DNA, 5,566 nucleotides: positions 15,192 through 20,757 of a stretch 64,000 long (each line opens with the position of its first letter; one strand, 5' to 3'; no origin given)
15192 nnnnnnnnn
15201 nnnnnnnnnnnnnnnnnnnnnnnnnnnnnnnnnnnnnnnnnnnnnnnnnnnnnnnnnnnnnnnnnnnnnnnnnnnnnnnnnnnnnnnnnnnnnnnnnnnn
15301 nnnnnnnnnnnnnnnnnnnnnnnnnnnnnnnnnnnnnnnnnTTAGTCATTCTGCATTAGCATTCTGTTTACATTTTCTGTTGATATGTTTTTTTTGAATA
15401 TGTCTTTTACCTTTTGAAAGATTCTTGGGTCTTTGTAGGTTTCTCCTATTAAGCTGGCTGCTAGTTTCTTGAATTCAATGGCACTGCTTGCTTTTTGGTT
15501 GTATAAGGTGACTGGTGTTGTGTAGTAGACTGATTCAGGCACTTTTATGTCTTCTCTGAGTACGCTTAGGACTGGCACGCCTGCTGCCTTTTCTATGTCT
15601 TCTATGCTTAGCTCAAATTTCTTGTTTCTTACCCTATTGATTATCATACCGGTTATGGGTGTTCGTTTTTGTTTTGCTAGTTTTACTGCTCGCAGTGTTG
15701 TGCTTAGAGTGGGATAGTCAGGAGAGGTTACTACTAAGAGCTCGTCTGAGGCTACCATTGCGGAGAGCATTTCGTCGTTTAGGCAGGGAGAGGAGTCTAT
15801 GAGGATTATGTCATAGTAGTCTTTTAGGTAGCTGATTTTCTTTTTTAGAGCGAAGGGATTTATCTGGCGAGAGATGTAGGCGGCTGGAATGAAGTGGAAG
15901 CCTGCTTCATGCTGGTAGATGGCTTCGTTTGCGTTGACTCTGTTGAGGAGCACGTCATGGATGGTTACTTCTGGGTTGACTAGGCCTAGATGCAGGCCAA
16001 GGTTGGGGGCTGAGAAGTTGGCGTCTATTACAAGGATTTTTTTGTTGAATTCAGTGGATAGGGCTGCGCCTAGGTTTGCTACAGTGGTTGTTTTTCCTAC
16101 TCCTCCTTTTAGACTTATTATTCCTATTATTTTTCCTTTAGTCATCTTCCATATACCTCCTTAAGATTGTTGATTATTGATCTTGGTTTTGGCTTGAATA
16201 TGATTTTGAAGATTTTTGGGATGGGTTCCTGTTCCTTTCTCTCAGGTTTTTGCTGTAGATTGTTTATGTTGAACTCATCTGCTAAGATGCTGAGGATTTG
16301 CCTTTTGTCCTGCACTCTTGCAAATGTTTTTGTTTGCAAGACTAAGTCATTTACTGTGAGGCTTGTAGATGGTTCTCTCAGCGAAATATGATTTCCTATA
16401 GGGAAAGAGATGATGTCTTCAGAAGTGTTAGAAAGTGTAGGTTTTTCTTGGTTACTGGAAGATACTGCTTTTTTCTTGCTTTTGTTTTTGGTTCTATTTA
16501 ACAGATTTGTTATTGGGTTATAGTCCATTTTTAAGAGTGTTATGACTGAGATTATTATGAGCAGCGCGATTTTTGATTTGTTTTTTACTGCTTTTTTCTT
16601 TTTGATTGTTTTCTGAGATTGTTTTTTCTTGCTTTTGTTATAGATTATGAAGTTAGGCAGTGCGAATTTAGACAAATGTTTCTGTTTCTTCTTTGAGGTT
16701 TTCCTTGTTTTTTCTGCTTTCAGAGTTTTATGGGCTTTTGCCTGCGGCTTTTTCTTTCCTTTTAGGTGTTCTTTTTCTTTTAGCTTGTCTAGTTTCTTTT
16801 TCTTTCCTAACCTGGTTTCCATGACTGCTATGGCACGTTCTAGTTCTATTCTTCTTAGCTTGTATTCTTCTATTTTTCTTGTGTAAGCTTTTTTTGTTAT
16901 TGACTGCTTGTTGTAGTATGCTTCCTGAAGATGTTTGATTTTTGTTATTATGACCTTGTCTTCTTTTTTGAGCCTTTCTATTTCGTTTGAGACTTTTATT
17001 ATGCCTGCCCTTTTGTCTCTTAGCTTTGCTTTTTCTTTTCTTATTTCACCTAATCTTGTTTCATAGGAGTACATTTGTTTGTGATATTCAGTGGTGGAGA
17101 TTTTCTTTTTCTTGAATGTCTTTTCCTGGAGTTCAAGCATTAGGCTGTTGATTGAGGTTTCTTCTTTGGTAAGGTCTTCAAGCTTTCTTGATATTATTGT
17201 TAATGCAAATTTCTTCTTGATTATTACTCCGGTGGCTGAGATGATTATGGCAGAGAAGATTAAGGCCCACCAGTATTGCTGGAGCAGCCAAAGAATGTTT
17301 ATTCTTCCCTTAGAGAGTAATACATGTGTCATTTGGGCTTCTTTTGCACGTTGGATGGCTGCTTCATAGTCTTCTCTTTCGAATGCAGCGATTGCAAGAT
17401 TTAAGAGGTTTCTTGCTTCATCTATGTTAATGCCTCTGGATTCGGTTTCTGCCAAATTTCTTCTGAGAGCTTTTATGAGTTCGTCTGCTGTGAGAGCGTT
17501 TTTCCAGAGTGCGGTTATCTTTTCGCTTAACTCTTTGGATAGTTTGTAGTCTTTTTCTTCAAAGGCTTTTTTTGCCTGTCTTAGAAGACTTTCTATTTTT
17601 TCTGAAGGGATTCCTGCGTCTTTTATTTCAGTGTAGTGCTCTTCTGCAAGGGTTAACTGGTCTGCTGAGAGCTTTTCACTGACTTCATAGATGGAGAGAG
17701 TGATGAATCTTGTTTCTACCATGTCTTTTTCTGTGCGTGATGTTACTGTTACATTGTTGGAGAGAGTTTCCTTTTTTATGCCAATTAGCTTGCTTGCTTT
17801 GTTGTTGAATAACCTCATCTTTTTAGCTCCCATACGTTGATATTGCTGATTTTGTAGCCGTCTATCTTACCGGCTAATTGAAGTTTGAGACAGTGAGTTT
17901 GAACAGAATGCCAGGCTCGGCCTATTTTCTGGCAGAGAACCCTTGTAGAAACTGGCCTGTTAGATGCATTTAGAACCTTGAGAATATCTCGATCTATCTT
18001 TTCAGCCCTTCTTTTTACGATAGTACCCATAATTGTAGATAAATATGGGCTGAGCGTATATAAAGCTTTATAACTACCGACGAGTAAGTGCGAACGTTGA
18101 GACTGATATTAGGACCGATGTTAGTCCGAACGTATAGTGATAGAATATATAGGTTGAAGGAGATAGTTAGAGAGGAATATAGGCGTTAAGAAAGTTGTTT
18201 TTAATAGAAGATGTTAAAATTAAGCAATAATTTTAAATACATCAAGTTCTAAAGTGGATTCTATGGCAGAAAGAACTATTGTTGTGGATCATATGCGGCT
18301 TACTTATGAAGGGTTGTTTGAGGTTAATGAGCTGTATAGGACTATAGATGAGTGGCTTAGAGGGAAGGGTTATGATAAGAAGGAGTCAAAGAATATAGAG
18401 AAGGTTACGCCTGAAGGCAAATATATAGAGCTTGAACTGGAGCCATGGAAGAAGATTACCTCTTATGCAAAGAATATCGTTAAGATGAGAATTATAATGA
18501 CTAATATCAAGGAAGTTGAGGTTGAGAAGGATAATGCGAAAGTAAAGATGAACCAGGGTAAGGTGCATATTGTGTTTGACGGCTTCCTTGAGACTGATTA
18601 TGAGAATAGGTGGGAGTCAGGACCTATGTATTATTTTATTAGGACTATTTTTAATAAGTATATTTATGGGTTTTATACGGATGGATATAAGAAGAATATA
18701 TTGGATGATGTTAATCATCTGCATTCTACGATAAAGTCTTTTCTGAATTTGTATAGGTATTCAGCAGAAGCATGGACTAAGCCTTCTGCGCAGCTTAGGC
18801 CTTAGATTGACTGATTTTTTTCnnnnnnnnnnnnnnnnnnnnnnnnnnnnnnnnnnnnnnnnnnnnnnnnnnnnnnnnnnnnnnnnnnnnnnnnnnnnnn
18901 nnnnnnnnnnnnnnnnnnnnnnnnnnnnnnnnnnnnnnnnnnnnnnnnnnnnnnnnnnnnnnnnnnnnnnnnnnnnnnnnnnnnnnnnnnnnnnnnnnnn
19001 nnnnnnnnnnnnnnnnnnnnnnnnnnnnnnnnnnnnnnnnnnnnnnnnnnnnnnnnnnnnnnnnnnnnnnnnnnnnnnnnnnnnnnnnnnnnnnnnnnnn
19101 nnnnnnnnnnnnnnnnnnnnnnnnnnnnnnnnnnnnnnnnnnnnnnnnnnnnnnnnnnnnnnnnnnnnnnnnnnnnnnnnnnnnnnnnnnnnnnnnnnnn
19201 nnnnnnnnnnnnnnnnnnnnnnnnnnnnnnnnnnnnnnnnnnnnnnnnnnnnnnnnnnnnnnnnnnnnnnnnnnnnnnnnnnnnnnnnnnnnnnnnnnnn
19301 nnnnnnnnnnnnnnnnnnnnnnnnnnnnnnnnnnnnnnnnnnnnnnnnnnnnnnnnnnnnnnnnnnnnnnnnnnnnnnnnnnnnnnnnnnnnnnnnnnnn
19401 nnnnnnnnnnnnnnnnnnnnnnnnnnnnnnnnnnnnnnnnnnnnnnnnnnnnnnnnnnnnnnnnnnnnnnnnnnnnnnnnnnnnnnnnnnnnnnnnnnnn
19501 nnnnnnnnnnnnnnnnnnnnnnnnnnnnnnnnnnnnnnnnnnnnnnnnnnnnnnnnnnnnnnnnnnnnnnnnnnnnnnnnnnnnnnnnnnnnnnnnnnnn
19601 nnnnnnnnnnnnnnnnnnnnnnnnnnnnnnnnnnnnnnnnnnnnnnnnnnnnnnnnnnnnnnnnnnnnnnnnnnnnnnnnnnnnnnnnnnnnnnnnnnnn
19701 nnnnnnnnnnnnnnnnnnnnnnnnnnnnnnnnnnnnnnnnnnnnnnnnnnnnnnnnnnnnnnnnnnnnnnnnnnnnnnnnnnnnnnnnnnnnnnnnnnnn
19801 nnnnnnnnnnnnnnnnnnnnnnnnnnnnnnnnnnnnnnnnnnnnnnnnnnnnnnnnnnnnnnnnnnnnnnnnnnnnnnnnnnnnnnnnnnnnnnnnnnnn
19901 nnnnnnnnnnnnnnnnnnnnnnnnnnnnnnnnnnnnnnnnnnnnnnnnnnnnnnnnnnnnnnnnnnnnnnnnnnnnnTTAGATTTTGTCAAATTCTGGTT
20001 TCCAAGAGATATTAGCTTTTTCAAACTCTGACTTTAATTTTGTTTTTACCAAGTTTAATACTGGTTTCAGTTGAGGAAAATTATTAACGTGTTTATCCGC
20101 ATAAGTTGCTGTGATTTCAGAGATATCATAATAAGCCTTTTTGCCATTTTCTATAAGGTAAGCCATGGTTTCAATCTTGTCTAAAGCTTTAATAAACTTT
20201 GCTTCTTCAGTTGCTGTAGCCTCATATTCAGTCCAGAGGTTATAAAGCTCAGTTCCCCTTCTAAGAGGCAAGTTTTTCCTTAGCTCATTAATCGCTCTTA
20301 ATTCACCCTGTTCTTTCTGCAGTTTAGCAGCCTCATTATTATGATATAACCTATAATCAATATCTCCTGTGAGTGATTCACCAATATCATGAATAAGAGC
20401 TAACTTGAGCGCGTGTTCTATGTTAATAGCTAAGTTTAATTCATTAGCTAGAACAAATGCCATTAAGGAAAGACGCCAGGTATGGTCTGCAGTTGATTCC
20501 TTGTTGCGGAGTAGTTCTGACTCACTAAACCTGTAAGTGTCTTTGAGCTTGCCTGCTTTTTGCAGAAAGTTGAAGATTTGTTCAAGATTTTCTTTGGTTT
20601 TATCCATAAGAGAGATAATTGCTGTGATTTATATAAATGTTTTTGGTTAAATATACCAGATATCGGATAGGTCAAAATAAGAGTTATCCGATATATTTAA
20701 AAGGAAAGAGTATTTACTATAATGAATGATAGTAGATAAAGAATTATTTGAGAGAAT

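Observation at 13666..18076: Tightly coupled five-gene operon: small wHTH protein, 563 aa TM coiled-coil protein, MinD/ParA ATPase, 358 aa bitopic coiled-coil protein, polytopic membrane protein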

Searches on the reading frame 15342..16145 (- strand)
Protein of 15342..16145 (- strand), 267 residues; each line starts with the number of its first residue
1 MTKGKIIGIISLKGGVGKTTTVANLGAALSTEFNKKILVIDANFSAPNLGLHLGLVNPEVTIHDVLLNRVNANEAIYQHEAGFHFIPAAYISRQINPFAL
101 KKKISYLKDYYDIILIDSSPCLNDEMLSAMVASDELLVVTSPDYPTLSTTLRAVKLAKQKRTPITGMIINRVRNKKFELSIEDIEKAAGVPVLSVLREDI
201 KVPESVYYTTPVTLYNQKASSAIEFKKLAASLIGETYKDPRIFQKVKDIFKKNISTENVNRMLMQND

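Call 3: search_protein_families(library=pfam, proteins=[window:15342-16145:-], max_evalue=0.1)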
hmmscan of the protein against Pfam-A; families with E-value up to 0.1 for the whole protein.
window:15342-16145:- (267 aa): 10 families
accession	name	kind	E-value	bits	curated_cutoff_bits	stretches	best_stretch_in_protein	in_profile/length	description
PF13614.12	AAA_31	-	8.7e-24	84.9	27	1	5-147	2-154/177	AAA domain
PF01656.29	CbiA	-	1.7e-20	73.7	25.4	1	8-208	2-121/125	CobQ/CobB/MinD/ParA nucleotide binding domain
PF10609.15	ParA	-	7e-15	55.6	27.1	1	5-171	4-174/246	NUBPL iron-transfer P-loop NTPase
PF06564.18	CBP_BcsQ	-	8e-11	42.3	21.3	1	5-230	2-231/234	Cellulose biosynthesis protein BcsQ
PF13500.12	AAA_26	-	1.4e-07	32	27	1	129-199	125-191/198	AAA domain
PF00142.24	Fer4_NifH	-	1.7e-07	31.5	25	2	13-48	8-42/271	4Fe-4S iron sulfur cluster binding proteins, NifH/frxC family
PF02374.21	ArsA_ATPase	-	0.00013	21.8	24.3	1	10-41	6-36/305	Anion-transporting ATPase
PF07015.17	VirC1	-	0.0019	18.1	24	1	5-42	2-38/231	VirC1 protein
PF00448.28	SRP54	-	0.0058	16.7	22.7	1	15-40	11-35/196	SRP54-type protein, GTPase domain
PF04851.21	ResIII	-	0.081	13.3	22.5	0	4-40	22-59/164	Type III restriction enzyme, res subunit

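Call 4: search_protein_families(library=ncbifam, proteins=[window:15342-16145:-], max_evalue=0.1)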
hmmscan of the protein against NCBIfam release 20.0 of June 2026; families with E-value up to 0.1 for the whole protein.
window:15342-16145:- (267 aa): 36 families (the best 25 are shown)
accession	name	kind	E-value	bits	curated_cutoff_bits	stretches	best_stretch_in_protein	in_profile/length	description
TIGR01969.1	minD_arch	subfamily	4.7e-55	186.5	201.75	1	6-241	2-239/251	cell division ATPase MinD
TIGR01968.1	minD_bact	equivalog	3.6e-33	115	212.9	1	5-251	2-255/261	septum site-determining protein MinD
NF041546.1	ParA_partition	equivalog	7.5e-16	58.3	180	2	99-209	65-181/203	ParA family partition ATPase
TIGR03371.1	cellulose_yhjQ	equivalog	1.4e-14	54.2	157.85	1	5-232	2-241/246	cellulose biosynthesis protein BcsQ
NF041136.1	MrpORP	equivalog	4.1e-12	46.1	450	1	5-241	6-257/365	iron-sulfur cluster carrier protein MrpORP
NF047398.1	AAA_KGGVGR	domain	7.7e-12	45.9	90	1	5-75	3-74/190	KGGVGR-motif variant AAA ATPase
NF041283.1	PrgP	equivalog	1.9e-11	43.8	400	1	4-140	2-153/297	ParA superfamily DNA segregation protein PrgP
TIGR01007.1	eps_fam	subfamily_domain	2.1e-11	43.7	108.05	1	4-175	17-193/204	polysaccharide biosynthesis tyrosine autokinase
TIGR03018.1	pepcterm_TyrKin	hypoth_equivalog_domain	3.1e-11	43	230.65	1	6-170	37-207/207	XrtA-associated tyrosine autokinase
NF008079.0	PRK10818.1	equivalog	4e-10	39.5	508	1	5-251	3-264/270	septum site-determining protein MinD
NF033200.1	F430_CfbC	exception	3.1e-09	36.6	402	2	12-43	7-37/260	Ni-sirohydrochlorin a,c-diamide reductive cyclase ATP-dependent reductase subunit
TIGR03453.1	partition_RepA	equivalog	4.4e-08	32.4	348.45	2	99-143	223-267/387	plasmid partitioning protein RepA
TIGR03815.1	CpaE_hom_Actino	equivalog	5.8e-08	32.2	154.45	1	3-206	110-315/340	septum site-determining protein Ssd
TIGR01287.1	nifH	equivalog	6.2e-08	32.3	394.35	2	12-43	7-37/275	nitrogenase iron protein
NF009702.0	PRK13231.1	equivalog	2.7e-07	30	427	1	10-46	7-41/264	nitrogenase reductase-like protein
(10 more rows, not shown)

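Call 23: search_solved_structures(query=window:15342-16145:-, max_evalue=1e-10)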
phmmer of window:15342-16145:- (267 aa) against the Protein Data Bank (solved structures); distinct sequences matched with E-value up to 1e-10: 14.
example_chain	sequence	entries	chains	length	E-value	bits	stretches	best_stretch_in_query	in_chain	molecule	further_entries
1g3q_A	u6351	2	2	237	3.1e-35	124.9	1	4-231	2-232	CELL DIVISION INHIBITOR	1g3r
1ion_A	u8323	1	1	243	1.9e-31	112.5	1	5-230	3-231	PROBABLE CELL DIVISION INHIBITOR MIND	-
1hyq_A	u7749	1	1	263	1.4e-28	103.2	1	7-238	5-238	CELL DIVISION INHIBITOR (MIND-1)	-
4v03_A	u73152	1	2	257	1.3e-18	70.5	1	5-236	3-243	SITE-DETERMINING PROTEIN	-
4v02_A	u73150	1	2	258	3.3e-18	69.2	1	5-236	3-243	SITE-DETERMINING PROTEIN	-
8ray_B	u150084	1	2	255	5.9e-13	52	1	4-228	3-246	ParA family protein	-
5j1j_A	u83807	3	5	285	8.2e-13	51.5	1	5-157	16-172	Site-determining protein | Transcriptional antiactivator FleN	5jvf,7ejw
8pb9_A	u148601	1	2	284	2.1e-12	50.1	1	5-157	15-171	Antiactivator FleN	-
8p53_A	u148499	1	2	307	2.6e-12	49.9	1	5-157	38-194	Antiactivator FleN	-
4pfs_A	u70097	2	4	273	4.7e-12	49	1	5-139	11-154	Cobyrinic Acid a,c-diamide synthase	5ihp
5if9_A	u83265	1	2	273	5.1e-12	48.9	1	5-139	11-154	Cobyrinic Acid a,c-diamide synthase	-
6iub_A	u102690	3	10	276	5.3e-12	48.9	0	5-233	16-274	SpoOJ regulator (Soj)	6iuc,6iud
8jmj_A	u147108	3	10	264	9.4e-12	48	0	5-233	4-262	SpoOJ regulator (Soj)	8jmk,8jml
3ea0_A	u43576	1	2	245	4.4e-11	45.9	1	5-200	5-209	ATPase, ParA family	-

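Call 65: search_protein_families(library=padloc, proteins=[window:15342-16145:-], max_evalue=0.01)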
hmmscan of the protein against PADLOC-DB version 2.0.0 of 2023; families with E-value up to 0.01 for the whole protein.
window:15342-16145:- (267 aa): 1 family
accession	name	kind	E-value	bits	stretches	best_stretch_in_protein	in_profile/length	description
PDLC04559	PDC-M28B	-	4.3e-07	27.4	1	8-74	132-199/438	-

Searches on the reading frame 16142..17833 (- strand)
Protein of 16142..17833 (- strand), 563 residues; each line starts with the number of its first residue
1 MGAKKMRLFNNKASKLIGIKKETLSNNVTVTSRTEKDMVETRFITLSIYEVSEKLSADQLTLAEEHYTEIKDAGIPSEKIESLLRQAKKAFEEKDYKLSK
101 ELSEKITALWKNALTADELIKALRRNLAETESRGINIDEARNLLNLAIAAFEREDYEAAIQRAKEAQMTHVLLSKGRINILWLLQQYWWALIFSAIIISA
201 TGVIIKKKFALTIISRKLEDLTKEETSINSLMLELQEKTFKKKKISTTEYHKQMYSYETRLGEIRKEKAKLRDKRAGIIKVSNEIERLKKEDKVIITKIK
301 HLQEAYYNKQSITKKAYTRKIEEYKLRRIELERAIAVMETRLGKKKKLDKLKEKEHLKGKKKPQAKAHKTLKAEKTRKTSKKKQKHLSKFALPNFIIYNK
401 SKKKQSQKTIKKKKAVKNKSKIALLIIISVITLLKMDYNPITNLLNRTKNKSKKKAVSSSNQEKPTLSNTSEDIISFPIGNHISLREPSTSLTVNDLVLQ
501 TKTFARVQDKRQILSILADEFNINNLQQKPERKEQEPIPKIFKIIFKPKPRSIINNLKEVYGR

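Call 3: search_protein_families(library=pfam, proteins=[window:16142-17833:-], max_evalue=0.1)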
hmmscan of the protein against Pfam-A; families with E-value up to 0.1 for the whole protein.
window:16142-17833:- (563 aa): 2 families
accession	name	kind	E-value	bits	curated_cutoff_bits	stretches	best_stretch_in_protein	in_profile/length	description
PF08590.15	DUF1771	-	0.00058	20.6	28.7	1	78-117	13-52/64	Domain of unknown function (DUF1771)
PF13424.12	TPR_12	-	0.0059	17.2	30.1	1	91-152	14-76/77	Tetratricopeptide repeat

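Call 4: search_protein_families(library=ncbifam, proteins=[window:16142-17833:-], max_evalue=0.1)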
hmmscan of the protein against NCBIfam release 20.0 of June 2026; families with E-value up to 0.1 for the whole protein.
window:16142-17833:- (563 aa): 1 family
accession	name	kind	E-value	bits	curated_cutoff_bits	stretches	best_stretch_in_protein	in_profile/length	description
NF007067.0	PRK09512.1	equivalog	0.00097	18.4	398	1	401-452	3-54/321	ribose ABC transporter permease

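Call 48: find_homologous_proteins(query=window:16142-17818:-, max_evalue=0.001)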
Query window:16142-17818:- (558 aa): 3 proteins with E <= 0.001 among 8000 candidates.
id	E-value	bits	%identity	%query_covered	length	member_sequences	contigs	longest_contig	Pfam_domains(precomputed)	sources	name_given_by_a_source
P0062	0.0e+0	1143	100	100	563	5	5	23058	-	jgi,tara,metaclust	jgi:hypothetical protein|tara:strand:- start:1559 stop:3250 length:1692 start_codon:yes stop_codon:y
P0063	8.9e-87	310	54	46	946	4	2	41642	-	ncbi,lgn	-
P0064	5.6e-79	284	45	54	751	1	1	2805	-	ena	-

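Call 65: search_protein_families(library=padloc, proteins=[window:16142-17818:-], max_evalue=0.01)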
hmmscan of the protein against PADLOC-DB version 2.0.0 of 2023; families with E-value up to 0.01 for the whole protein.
window:16142-17818:- (558 aa): 0 families

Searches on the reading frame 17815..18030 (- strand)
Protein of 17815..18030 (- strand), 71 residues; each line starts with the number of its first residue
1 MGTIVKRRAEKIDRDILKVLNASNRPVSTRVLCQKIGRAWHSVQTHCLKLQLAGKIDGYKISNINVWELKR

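Call 3: search_protein_families(library=pfam, proteins=[window:17815-18030:-], max_evalue=0.1)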
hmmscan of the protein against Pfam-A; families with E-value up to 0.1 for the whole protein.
window:17815-18030:- (71 aa): 1 family
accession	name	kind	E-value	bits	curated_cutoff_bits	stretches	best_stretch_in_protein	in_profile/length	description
PF13412.12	HTH_24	-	0.005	16.8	21.9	1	11-56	3-47/48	Winged helix-turn-helix DNA-binding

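Call 4: search_protein_families(library=ncbifam, proteins=[window:17815-18030:-], max_evalue=0.1)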
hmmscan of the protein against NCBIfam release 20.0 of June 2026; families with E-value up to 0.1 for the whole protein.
window:17815-18030:- (71 aa): 0 families

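Call 65: search_protein_families(library=padloc, proteins=[window:17815-18030:-], max_evalue=0.01)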
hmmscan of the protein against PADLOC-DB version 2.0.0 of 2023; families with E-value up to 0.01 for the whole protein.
window:17815-18030:- (71 aa): 1 family
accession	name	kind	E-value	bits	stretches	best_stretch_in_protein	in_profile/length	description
PDLC01870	CARF3--CARF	-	0.0075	14.1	1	13-63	138-188/228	-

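Call 78: search_protein_families(library=pfam, alignment_id=A4, max_evalue=1)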
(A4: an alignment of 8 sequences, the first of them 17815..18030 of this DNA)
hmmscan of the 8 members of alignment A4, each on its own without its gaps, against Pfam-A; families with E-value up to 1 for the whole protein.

A. member 1, window:17815-18030:- (71 aa): 2 families
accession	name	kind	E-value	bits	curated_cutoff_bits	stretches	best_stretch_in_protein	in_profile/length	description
PF13412.12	HTH_24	-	0.005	16.8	21.9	1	11-56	3-47/48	Winged helix-turn-helix DNA-binding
PF17782.7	DprA_WH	-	0.14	12.7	22.9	1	11-56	12-55/61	DprA winged helix domain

B. families by the number of members that match (of 8 scanned): 9 families
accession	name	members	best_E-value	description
PF08461.16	HTH_12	6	0.0035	Ribonuclease R winged-helix domain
PF04703.18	FaeA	3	0.07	FaeA-like protein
PF13412.12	HTH_24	2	0.005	Winged helix-turn-helix DNA-binding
PF08279.18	HTH_11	1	0.0021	HTH domain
PF03444.21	HrcA_DNA-bdg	1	0.0026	Winged helix-turn-helix transcription repressor, HrcA DNA-binding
PF23159.1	WH_Rok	1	0.0066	Repressor Rok winged helix domain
PF24264.1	DUF7465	1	0.11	Family of unknown function (DUF7465)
PF17782.7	DprA_WH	1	0.14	DprA winged helix domain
PF01399.33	PCI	1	0.18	PCI domain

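Call 79: search_solved_structures(query=A4, max_evalue=1)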
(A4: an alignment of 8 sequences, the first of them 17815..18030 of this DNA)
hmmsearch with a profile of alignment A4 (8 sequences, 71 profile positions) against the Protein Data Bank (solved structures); distinct sequences matched with E-value up to 1: 1.
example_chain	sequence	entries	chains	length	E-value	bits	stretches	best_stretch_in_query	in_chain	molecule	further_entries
9f27_A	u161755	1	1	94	0.99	12.5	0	6-37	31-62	RPA32 subunit of the hetero-oligomeric complex involved in homologous recombination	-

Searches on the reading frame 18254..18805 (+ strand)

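Call 3: search_protein_families(library=pfam, proteins=[window:18254-18805:+], max_evalue=0.1)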
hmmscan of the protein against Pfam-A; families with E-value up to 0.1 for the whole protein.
window:18254-18805:+ (183 aa): 1 family
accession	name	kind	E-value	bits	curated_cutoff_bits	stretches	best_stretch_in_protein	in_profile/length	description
PF22783.1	BapA_N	-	0.09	12.9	27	0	62-115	16-68/123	BapA, prefix-like domain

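Call 4: search_protein_families(library=ncbifam, proteins=[window:18254-18805:+], max_evalue=0.1)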
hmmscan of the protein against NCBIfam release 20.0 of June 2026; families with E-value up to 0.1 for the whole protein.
window:18254-18805:+ (183 aa): 1 family
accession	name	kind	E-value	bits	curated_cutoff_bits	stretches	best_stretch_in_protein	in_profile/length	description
NF007976.1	PRK10700.1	equivalog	0.089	11.9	290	0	48-102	220-268/291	23S rRNA pseudouridine(2605) synthase RluB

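Call 65: search_protein_families(library=padloc, proteins=[window:18254-18805:+], max_evalue=0.01)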
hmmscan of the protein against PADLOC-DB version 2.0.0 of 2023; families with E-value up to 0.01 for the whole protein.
window:18254-18805:+ (183 aa): 0 families

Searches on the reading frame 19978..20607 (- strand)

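Call 31: search_protein_families(library=pfam, proteins=[window:19978-20607:-], max_evalue=0.001)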
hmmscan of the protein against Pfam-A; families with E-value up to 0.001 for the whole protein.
window:19978-20607:- (209 aa): 3 families
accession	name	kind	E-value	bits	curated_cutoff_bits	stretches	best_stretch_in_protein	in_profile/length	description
PF13023.12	HD_3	-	3.4e-36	125.1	22.5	1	18-166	1-145/165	HD domain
PF12917.13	YfbR-like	-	3.3e-12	46.9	25.9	1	13-150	1-140/182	5'-deoxynucleotidase YfbR-like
PF01966.28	HD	-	1.2e-10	42.2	22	1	40-148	2-116/116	HD domain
